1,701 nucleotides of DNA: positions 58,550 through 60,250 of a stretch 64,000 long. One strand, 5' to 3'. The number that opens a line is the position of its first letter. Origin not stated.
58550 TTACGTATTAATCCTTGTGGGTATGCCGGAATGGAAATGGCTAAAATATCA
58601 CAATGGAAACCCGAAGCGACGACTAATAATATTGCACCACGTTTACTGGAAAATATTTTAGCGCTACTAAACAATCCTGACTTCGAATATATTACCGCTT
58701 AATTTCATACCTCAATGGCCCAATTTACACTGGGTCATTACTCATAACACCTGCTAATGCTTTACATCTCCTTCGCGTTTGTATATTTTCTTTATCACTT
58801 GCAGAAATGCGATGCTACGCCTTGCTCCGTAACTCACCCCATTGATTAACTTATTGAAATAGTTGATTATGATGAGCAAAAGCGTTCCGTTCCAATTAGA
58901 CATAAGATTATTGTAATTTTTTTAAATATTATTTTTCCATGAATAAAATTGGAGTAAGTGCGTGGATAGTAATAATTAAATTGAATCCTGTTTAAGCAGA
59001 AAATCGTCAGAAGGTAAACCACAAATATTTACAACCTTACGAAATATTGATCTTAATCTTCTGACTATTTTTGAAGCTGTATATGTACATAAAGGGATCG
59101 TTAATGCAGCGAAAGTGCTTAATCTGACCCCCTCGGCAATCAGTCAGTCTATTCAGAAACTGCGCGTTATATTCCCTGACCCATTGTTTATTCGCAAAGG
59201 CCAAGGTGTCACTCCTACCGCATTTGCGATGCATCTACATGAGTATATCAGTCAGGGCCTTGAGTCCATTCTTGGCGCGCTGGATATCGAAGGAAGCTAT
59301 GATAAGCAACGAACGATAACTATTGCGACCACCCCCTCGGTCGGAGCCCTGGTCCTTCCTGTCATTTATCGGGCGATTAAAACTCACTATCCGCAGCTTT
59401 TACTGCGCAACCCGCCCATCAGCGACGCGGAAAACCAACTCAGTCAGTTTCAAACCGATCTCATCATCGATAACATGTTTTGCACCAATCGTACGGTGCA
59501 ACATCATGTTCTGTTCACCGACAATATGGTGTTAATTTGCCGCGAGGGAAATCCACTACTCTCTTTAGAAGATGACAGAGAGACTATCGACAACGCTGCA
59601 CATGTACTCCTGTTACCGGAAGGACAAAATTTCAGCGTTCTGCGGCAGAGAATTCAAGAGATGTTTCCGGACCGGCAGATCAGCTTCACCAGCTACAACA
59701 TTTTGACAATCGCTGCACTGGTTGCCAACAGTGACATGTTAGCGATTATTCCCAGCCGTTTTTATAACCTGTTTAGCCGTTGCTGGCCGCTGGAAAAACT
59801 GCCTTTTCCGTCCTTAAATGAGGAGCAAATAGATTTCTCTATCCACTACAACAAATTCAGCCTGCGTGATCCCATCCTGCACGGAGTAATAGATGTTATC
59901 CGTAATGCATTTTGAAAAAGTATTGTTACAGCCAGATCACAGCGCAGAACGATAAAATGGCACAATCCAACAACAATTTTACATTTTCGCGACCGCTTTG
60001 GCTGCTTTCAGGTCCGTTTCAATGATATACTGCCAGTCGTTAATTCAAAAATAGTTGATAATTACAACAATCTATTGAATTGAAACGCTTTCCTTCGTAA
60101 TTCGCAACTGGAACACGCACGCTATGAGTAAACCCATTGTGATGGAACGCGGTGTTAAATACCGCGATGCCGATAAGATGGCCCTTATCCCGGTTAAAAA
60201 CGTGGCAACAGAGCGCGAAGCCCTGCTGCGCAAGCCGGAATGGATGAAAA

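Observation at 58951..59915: ybeF (LysR-family regulator) has a stop at codon 6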

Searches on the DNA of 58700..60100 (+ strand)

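Call 4: search_dna_similar(query=window:58700-60100:+, collection=ecoli_genomes, mode=near, max_rows=30, rows=spread)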
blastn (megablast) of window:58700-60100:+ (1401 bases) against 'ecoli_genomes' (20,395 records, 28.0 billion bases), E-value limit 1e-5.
Records with a match: 5424; places in all: 5438; records where one place covers at least 80% of the query: 4329.
Genomes with a match: 5424 of 5426; with a place that covers at least 80% of the query: 4329. Places per genome that has any: lowest 1, median 1, highest 2. On chromosomes: 5436 places; on plasmids: 2.
Best place of each record, by identity: >=99% 386; 95-99% 5036; 90-95% 2.
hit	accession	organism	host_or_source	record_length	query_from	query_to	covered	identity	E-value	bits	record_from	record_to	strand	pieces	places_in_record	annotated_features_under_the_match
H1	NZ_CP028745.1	Escherichia coli strain A30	Papio cynocephalus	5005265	1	1401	100%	99.8%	0e+0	2571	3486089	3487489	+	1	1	ybeF: YbeF family transcriptional regulator | lipB: lipoyl(octanoyl) transferase LipB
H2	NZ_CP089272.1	Escherichia coli O157:H7 strain M1300706001A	Homo sapiens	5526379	1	1401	100%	99.6%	0e+0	2560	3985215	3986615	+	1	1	ybeF: YbeF family transcriptional regulator | lipB: lipoyl(octanoyl) transferase LipB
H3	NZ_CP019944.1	Escherichia coli strain DSM 103246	chicken carcass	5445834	1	1401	100%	99.0%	0e+0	2510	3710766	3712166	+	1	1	ybeF: YbeF family transcriptional regulator | lipB: lipoyl(octanoyl) transferase LipB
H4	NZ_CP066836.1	Escherichia coli strain Ec-FL1-1X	Gallus gallus domesticus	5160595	1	1401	100%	98.2%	0e+0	2449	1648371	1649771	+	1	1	ybeF: YbeF family transcriptional regulator | lipB: lipoyl(octanoyl) transferase LipB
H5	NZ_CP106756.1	Escherichia coli strain B-JRPT-4119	Homo sapiens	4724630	1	1401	100%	98.2%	0e+0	2447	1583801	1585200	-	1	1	ybeF: YbeF family transcriptional regulator | lipB: lipoyl(octanoyl) transferase LipB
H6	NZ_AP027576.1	Escherichia coli strain LR-62-2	Homo sapiens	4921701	1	1401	100%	98.1%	0e+0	2444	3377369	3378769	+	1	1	ybeF: YbeF family transcriptional regulator | lipB: lipoyl(octanoyl) transferase LipB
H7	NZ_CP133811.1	Escherichia coli strain EC2001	food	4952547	1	1401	100%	98.1%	0e+0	2442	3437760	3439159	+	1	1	ybeF: YbeF family transcriptional regulator | lipB: lipoyl(octanoyl) transferase LipB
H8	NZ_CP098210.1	Escherichia coli strain Z0117EC0051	Canis lupus familiaris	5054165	1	1401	100%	98.1%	0e+0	2438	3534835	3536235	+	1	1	ybeF: YbeF family transcriptional regulator | lipB: lipoyl(octanoyl) transferase LipB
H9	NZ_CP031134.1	Escherichia coli strain CFSAN064035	biological fluid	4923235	1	1401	100%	98.1%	0e+0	2436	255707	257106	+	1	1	ybeF: YbeF family transcriptional regulator | lipB: lipoyl(octanoyl) transferase LipB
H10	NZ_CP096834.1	Escherichia coli strain PM4-5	cecum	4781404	1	1401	100%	98.1%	0e+0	2436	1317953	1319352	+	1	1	ybeF: YbeF family transcriptional regulator | lipB: lipoyl(octanoyl) transferase LipB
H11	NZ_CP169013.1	Escherichia coli strain UTAK-22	Veal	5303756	1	1401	100%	98.1%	0e+0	2436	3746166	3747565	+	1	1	ybeF: YbeF family transcriptional regulator | lipB: lipoyl(octanoyl) transferase LipB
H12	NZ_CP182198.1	Escherichia coli strain EC130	pig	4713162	1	1401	100%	98.1%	0e+0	2436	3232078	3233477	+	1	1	ybeF: YbeF family transcriptional regulator | lipB: lipoyl(octanoyl) transferase LipB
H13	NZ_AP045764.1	Escherichia coli strain 23CRST007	Homo sapiens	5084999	1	1401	100%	98.1%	0e+0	2436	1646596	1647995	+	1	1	ybeF: YbeF family transcriptional regulator | lipB: lipoyl(octanoyl) transferase LipB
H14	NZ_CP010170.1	Escherichia coli strain H6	not applicable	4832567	1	1401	100%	98.0%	0e+0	2431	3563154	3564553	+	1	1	ybeF: YbeF family transcriptional regulator | lipB: lipoyl(octanoyl) transferase LipB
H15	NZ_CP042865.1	Escherichia coli strain ATCC BAA-196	missing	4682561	1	1401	100%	98.0%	0e+0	2431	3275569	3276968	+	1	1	ybeF: YbeF family transcriptional regulator | lipB: lipoyl(octanoyl) transferase LipB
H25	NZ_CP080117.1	Escherichia coli strain OV24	wastewater treatment plant effluent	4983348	1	1401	72%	95.5%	0e+0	1615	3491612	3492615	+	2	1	YbeF family transcriptional regulator | lipB: lipoyl(octanoyl) transferase LipB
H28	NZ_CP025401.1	Escherichia coli strain MS8345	Homo sapiens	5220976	1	1401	57%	96.3%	0e+0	1316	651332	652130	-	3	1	YbeF family transcriptional regulator | lipB: lipoyl(octanoyl) transferase LipB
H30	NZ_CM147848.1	Escherichia coli strain 52F4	Calf of Bos taurus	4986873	1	185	13%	95.7%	6e-77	298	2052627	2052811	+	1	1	lipB: lipoyl(octanoyl) transferase LipB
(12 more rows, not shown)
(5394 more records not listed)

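Call 5: search_dna_similar(query=window:58947-59007:+, collection=ecoli_genomes, mode=near, max_rows=25, rows=best)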
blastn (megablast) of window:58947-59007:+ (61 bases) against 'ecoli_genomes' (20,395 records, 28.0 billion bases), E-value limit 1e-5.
Records with a match: 4995; places in all: 5003; records where one place covers at least 80% of the query: 4994.
Genomes with a match: 4995 of 5426; with a place that covers at least 80% of the query: 4994. Places per genome that has any: lowest 1, median 1, highest 2. On chromosomes: 5001 places; on plasmids: 2.
Best place of each record, by identity: 95-99% 4853; 90-95% 142.
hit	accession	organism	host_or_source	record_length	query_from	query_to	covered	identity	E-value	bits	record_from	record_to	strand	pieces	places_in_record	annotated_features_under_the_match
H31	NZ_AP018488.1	Escherichia coli O157:H7 strain PV15-279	Homo sapiens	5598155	1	61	100%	98.4%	2e-21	108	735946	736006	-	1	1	ybeF: YbeF family transcriptional regulator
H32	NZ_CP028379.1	Escherichia coli O145 str. RM9872 strain RM9872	Bos taurus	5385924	1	61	100%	98.4%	2e-21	108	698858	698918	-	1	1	ybeF: YbeF family transcriptional regulator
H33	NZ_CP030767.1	Escherichia coli strain 2017C-4109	missing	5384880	1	61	100%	98.4%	2e-21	108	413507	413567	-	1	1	ybeF: YbeF family transcriptional regulator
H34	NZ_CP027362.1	Escherichia coli strain 95-3192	missing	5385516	1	61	100%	98.4%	2e-21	108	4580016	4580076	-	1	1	ybeF: YbeF family transcriptional regulator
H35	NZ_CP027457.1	Escherichia coli strain 88-3493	missing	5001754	1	61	100%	98.4%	2e-21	108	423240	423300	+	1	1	ybeF: YbeF family transcriptional regulator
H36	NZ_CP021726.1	Escherichia coli strain Combat11I9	Homo sapiens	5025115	1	61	100%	98.4%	2e-21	108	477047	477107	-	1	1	ybeF: YbeF family transcriptional regulator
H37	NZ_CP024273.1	Escherichia coli strain F9792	missing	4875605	1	61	100%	98.4%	2e-21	108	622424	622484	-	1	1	ybeF: YbeF family transcriptional regulator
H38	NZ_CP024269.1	Escherichia coli strain F8111-1SC3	missing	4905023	1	61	100%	98.4%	2e-21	108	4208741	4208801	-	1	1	ybeF: YbeF family transcriptional regulator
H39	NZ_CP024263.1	Escherichia coli O169:H41 strain F6326-C1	missing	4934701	1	61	100%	98.4%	2e-21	108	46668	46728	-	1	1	ybeF: YbeF family transcriptional regulator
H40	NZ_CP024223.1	Escherichia coli O169:H41 strain 2014EL-1345-2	missing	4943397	1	61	100%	98.4%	2e-21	108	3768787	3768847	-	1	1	ybeF: YbeF family transcriptional regulator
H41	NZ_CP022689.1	Escherichia coli strain CDC#03-98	missing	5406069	1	61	100%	98.4%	2e-21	108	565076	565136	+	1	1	ybeF: YbeF family transcriptional regulator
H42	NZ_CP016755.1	Escherichia coli strain FORC_044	Homo sapiens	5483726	1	61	100%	98.4%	2e-21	108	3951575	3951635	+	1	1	ybeF: YbeF family transcriptional regulator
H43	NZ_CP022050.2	Escherichia coli O157 strain FDAARGOS_293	Homo sapiens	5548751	1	61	100%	98.4%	2e-21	108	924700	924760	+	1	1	ybeF: YbeF family transcriptional regulator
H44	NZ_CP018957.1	Escherichia coli strain Ecol_316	Homo sapiens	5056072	1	61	100%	98.4%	2e-21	108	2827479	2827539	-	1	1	ybeF: YbeF family transcriptional regulator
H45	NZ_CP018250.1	Escherichia coli strain 10671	Cattle faeces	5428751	1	61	100%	98.4%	2e-21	108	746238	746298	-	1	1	ybeF: YbeF family transcriptional regulator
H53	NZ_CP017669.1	Escherichia coli O157:H7 strain PA20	stool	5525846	1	61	100%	98.4%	2e-21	108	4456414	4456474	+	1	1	ybeF: YbeF family transcriptional regulator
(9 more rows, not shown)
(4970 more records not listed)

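Call 6: get_annotated_region(hit=H1, flank=1500)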
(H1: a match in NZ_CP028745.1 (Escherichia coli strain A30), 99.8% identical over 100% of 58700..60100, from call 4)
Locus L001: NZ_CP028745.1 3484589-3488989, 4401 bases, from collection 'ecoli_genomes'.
description: Escherichia coli strain A30 chromosome, complete genome
organism: Escherichia coli strain A30 (NCBI taxid 562)
replicon: chromosome; assembly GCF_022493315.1
host: Papio cynocephalus; source: feces; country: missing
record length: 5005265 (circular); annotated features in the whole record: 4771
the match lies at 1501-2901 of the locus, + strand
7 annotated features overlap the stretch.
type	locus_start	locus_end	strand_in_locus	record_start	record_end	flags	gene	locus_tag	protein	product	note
CDS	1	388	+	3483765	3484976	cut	dacA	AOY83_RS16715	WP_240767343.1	D-alanyl-D-alanine carboxypeptidase DacA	-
CDS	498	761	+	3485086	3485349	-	ybeD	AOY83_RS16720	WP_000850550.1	DUF493 family protein YbeD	-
CDS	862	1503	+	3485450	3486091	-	lipB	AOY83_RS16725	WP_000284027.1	lipoyl(octanoyl) transferase LipB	-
CDS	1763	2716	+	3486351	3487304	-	ybeF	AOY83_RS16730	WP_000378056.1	YbeF family transcriptional regulator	-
CDS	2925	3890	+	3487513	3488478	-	lipA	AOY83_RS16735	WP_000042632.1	lipoyl synthase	-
CDS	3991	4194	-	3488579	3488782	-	tatE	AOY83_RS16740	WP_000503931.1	twin-arginine translocase subunit TatE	-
CDS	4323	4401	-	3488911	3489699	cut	-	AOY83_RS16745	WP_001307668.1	deaminated glutathione amidase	-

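Call 7: get_annotated_region(hit=H2, flank=1500)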
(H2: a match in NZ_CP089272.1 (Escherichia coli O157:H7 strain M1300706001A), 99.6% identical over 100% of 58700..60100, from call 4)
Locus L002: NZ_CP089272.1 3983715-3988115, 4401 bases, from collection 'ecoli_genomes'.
description: Escherichia coli O157:H7 strain M1300706001A chromosome, complete genome
organism: Escherichia coli O157:H7 strain M1300706001A (NCBI taxid 83334)
replicon: chromosome; assembly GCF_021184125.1
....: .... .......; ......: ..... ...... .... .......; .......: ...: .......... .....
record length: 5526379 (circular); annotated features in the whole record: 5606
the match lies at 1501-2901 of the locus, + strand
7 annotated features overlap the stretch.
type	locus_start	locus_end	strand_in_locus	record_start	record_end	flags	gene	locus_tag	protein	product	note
CDS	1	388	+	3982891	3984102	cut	dacA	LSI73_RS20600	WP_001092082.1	D-alanyl-D-alanine carboxypeptidase DacA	-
CDS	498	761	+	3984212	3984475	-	ybeD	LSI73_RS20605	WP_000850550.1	DUF493 family protein YbeD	-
CDS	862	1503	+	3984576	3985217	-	lipB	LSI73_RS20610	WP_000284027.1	lipoyl(octanoyl) transferase LipB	-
CDS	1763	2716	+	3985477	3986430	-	ybeF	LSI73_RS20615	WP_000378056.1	YbeF family transcriptional regulator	-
CDS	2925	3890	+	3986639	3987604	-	lipA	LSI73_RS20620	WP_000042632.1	lipoyl synthase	-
CDS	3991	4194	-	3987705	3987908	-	tatE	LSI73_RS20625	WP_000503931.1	twin-arginine translocase subunit TatE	-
CDS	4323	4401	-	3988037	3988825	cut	-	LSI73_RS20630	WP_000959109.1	deaminated glutathione amidase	-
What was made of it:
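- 58962..58979 (+): Residual 5-codon ORF (fM-D-S-N-N) ending at the premature TAA. PGAP annotates ybeF from this same GTG in strain A30 and O157:H7 (calls 6, 7).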

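Call 32: get_annotated_region(hit=H28, flank=1500)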
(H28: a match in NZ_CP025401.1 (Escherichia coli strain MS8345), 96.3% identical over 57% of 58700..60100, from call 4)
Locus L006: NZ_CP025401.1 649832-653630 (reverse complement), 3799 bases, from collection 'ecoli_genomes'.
description: Escherichia coli strain MS8345 chromosome, complete genome
organism: Escherichia coli strain MS8345 (NCBI taxid 562)
replicon: chromosome; assembly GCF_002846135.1
host: Homo sapiens; source: Respiratory secretions; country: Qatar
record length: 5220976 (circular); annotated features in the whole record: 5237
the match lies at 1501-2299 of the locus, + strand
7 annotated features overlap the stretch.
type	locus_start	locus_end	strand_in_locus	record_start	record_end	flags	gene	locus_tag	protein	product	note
CDS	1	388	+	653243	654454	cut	dacA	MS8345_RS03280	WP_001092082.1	D-alanyl-D-alanine carboxypeptidase DacA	-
CDS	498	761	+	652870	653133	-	ybeD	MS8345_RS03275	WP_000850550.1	DUF493 family protein YbeD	-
CDS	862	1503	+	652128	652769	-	lipB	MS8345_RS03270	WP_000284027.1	lipoyl(octanoyl) transferase LipB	-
CDS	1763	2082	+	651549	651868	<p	-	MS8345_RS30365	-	YbeF family transcriptional regulator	frameshifted; incomplete; partial in the middle of a contig; missing C-terminus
CDS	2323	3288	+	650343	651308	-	lipA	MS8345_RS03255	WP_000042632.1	lipoyl synthase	-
CDS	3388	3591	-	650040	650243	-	tatE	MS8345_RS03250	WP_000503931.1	twin-arginine translocase subunit TatE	-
CDS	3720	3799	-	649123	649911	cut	-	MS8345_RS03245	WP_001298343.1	deaminated glutathione amidase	-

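Call 33: get_annotated_region(hit=H30, flank=4000)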
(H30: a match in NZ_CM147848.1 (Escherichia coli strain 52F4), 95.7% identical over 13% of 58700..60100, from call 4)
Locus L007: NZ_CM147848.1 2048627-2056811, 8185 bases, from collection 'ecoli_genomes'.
description: Escherichia coli strain 52F4 chromosome, whole genome shotgun sequence
organism: Escherichia coli strain 52F4 (NCBI taxid 562)
replicon: chromosome; assembly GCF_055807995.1
host: -; source: Calf of Bos taurus; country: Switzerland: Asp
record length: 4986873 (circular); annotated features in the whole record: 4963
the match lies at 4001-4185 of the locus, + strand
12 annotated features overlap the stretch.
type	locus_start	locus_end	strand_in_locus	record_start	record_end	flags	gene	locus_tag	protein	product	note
CDS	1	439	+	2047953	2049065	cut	mrdB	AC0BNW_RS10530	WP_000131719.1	peptidoglycan glycosyltransferase MrdB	rod shape-determining protein RodA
CDS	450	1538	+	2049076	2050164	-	rlpA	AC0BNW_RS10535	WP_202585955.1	endolytic peptidoglycan transglycosylase RlpA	-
CDS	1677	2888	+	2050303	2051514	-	dacA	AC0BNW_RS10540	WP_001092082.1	D-alanyl-D-alanine carboxypeptidase DacA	-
CDS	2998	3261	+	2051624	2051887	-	ybeD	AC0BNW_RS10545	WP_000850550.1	DUF493 family protein YbeD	-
CDS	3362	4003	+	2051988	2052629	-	lipB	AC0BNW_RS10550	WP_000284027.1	lipoyl(octanoyl) transferase LipB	-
CDS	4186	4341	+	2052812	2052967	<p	-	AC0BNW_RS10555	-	lipoyl synthase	catalyzes the radical-mediated insertion of two sulfur atoms into an acyl carrier protein (ACP) bound to an octanoyl ...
CDS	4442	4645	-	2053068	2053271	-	tatE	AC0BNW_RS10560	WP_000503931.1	twin-arginine translocase subunit TatE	-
CDS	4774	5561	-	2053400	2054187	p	-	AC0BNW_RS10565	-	deaminated glutathione amidase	frameshifted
CDS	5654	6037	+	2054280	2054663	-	crcB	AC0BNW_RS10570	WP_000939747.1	fluoride efflux transporter CrcB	-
CDS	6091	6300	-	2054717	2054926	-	cspE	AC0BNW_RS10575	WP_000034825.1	transcription antiterminator/RNA stability regulator CspE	-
CDS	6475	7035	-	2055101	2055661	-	pagP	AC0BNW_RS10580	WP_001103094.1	lipid IV(A) palmitoyltransferase PagP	-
CDS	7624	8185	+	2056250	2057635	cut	dcuC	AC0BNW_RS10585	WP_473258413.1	anaerobic C4-dicarboxylate transporter DcuC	-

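Call 34: get_annotated_region(hit=H25, flank=1500)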
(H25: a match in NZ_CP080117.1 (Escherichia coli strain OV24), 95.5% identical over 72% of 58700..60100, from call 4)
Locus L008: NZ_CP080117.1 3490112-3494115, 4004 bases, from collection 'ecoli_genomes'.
description: Escherichia coli strain OV24 chromosome, complete genome
organism: Escherichia coli strain OV24 (NCBI taxid 562)
replicon: chromosome; assembly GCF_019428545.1
host: -; source: wastewater treatment plant effluent; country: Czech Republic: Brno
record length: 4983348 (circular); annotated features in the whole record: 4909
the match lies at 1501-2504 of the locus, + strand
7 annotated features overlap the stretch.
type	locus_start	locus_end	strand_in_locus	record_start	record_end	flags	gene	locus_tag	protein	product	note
CDS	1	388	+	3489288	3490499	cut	dacA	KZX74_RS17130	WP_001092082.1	D-alanyl-D-alanine carboxypeptidase DacA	-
CDS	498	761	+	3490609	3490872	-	ybeD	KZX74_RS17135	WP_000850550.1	DUF493 family protein YbeD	-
CDS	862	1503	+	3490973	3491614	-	lipB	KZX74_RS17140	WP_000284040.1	lipoyl(octanoyl) transferase LipB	-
CDS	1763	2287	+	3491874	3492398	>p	-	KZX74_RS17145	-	YbeF family transcriptional regulator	frameshifted; incomplete; partial in the middle of a contig; missing C-terminus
CDS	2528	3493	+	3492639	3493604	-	lipA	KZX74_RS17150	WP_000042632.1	lipoyl synthase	-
CDS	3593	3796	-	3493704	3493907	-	tatE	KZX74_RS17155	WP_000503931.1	twin-arginine translocase subunit TatE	-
CDS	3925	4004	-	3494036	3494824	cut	-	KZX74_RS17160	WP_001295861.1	deaminated glutathione amidase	-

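Call 37: search_dna_similar(query=window:59490-59875:+, collection=ecoli_genomes, mode=near, max_rows=5, rows=spread)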
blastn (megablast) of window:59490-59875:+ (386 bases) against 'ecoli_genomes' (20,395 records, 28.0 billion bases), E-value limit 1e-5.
Records with a match: 4372; places in all: 4383; records where one place covers at least 80% of the query: 4369.
Genomes with a match: 4372 of 5426; with a place that covers at least 80% of the query: 4369. Places per genome that has any: lowest 1, median 1, highest 2. On chromosomes: 4381 places; on plasmids: 2.
Best place of each record, by identity: >=99% 381; 95-99% 3981; 90-95% 9; 80-90% 1.
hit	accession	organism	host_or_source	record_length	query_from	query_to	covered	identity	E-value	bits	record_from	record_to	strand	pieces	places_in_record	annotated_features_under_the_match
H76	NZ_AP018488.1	Escherichia coli O157:H7 strain PV15-279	Homo sapiens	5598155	1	386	100%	99.7%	0e+0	708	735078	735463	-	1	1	ybeF: YbeF family transcriptional regulator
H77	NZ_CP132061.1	Escherichia coli strain QML220614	yak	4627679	1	386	100%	97.4%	0e+0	658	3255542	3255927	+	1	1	ybeF: YbeF family transcriptional regulator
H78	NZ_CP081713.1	Escherichia coli strain CX04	-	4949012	1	386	100%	97.2%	0e+0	652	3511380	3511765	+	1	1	ybeF: YbeF family transcriptional regulator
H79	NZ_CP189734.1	Escherichia coli strain EC16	hand (human)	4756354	1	386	100%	97.2%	0e+0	652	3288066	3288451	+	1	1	ybeF: YbeF family transcriptional regulator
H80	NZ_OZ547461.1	Escherichia coli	Homo sapiens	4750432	1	256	66%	95.7%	5e-112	412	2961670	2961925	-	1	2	LysR substrate-binding domain-containing protein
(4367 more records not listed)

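Call 55: search_dna_similar(query=window:58960-58990:+, collection=ecoli_genomes, mode=near, max_evalue=10, max_rows=10)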
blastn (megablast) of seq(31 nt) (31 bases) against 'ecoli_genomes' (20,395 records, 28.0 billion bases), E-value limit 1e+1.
No match.
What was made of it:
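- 58977..58979 (+): Premature stop TAA at codon 6 (C-to-T at 58977; relatives have CAA). Calls 5 and 55 (0 of 5,426 genomes carry it).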
